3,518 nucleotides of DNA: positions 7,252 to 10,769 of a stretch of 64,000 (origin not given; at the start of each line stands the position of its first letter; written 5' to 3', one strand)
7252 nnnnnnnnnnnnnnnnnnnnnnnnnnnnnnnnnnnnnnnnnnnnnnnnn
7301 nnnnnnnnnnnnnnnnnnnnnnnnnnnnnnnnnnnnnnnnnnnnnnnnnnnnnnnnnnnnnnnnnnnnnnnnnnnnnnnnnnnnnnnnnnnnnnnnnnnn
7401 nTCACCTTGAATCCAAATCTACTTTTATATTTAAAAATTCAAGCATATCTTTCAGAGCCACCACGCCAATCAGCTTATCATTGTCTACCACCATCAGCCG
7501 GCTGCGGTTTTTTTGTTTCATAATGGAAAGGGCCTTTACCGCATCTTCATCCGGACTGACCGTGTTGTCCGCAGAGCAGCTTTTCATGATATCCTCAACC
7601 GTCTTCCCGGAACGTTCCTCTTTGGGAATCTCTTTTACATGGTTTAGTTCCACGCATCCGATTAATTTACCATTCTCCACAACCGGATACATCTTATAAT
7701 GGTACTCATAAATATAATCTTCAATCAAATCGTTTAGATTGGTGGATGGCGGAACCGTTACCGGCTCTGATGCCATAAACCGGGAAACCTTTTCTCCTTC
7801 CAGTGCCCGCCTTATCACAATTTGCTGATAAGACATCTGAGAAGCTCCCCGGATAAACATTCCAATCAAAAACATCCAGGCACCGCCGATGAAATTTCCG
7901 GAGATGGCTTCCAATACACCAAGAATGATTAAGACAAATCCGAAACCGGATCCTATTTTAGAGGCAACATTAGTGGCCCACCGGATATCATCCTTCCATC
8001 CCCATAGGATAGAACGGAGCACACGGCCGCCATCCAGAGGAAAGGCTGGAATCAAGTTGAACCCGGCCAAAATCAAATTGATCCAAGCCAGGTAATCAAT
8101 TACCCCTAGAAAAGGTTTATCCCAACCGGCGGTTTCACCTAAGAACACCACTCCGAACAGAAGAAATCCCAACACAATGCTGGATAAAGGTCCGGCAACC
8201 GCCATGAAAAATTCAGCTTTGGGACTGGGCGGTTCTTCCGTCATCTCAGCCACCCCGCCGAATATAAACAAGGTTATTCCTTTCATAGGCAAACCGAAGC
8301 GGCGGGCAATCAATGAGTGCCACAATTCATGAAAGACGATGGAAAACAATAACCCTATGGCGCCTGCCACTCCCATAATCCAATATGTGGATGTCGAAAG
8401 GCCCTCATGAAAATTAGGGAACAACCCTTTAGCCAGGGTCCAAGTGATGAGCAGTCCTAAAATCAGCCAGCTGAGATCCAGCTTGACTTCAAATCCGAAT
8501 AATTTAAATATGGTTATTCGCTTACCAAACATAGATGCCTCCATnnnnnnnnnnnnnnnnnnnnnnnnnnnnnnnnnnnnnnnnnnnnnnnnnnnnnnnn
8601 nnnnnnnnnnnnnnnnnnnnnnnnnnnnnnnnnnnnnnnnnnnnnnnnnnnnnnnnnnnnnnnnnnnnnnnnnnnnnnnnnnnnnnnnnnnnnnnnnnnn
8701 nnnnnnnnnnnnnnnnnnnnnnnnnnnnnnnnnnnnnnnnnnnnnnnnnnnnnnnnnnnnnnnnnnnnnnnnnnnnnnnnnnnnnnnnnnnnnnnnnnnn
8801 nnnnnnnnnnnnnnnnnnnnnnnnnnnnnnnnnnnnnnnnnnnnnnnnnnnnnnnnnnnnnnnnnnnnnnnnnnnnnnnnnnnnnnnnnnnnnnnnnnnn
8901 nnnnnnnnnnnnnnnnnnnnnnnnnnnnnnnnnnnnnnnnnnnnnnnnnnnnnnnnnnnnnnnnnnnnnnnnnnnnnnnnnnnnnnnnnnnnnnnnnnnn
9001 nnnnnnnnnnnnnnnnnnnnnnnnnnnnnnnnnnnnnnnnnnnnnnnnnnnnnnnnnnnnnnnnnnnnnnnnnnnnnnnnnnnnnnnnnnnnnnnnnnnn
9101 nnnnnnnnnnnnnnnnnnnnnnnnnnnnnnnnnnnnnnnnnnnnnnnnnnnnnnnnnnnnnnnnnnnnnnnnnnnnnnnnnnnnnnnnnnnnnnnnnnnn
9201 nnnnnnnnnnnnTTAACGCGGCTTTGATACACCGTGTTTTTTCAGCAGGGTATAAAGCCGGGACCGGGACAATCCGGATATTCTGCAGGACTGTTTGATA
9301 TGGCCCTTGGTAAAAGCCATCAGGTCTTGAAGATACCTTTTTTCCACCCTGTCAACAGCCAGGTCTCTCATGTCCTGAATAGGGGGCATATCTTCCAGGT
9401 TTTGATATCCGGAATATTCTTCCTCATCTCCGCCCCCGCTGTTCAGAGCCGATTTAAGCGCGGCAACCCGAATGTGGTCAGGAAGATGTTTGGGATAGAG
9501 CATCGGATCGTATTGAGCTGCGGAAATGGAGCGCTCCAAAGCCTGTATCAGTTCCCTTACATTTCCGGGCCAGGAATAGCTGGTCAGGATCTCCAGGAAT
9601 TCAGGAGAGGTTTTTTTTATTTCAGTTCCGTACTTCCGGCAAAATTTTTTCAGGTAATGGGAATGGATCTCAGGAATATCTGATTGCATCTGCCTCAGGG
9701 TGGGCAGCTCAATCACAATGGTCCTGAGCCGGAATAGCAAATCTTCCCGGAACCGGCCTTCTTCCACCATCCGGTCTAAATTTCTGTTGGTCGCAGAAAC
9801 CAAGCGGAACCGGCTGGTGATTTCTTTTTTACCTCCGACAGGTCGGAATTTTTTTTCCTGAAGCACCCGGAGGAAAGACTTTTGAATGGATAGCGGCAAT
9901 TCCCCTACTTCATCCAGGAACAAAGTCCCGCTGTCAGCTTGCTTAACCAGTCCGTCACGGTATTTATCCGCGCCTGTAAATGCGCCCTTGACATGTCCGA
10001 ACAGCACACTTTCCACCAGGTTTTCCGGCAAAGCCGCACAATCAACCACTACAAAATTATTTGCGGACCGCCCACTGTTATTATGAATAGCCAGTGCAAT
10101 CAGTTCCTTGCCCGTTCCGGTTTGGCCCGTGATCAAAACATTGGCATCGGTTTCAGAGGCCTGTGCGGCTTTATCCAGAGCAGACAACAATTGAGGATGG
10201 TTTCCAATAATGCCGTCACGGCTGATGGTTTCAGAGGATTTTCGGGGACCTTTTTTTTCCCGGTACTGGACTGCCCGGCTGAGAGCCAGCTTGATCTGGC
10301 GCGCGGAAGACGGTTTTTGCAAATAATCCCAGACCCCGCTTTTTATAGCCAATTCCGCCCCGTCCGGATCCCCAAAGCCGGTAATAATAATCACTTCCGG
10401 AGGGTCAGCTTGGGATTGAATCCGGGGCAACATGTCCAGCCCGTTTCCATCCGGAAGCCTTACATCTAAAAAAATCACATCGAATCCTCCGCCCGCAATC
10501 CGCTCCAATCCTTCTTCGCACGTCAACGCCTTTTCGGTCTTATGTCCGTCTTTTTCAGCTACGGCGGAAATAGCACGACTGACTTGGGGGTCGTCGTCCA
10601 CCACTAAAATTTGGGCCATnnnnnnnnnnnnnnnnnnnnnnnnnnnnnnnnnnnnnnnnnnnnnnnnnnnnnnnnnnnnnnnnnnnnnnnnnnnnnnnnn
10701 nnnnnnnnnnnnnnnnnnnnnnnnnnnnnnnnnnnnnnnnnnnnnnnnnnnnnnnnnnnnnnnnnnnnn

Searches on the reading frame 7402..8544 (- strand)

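Call 77: search_protein_families(library=pfam, proteins=[window:7402-8544:-], max_evalue=0.0001)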
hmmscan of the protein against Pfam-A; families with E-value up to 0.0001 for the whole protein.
window:7402-8544:- (380 aa): 2 families
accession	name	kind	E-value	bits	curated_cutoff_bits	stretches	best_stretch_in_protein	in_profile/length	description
PF02163.28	Peptidase_M50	-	3.8e-23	82.4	27.2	2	61-134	2-101/221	Peptidase family M50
PF00571.33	CBS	-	3.4e-20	72.6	24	2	316-371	1-55/57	CBS domain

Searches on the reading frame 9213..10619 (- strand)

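Call 77: search_protein_families(library=pfam, proteins=[window:9213-10619:-], max_evalue=0.0001)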
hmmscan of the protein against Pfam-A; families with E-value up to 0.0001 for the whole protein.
window:9213-10619:- (468 aa): 8 families
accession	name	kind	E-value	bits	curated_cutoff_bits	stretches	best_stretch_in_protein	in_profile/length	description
PF00158.32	Sigma54_activat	-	4.6e-65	218.8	20.2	1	137-303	1-167/168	Sigma-54 interaction domain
PF00072.30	Response_reg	-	9.5e-23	80.9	30.2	1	4-112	1-109/111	Response regulator receiver domain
PF14532.12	Sigma54_activ_2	-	6.9e-20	72.1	25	1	150-308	13-138/138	Sigma-54 interaction domain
PF25601.1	AAA_lid_14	-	6.2e-19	68.1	27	1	309-387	1-78/87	AAA+ ATPase lid domain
PF07728.20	AAA_5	-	1.6e-07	31.8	22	1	160-280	1-124/139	AAA domain (dynein-related subfamily)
PF01078.27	Mg_chelatase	-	4.9e-05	23.3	20.3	0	216-278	93-157/207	Magnesium chelatase, subunit ChlI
PF07724.20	AAA_2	-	5.5e-05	23.7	27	1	159-286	4-132/166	AAA domain (Cdc48 subfamily)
PF02954.25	HTH_8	-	9.7e-05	22.5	22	0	423-461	3-41/42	Bacterial regulatory protein, Fis family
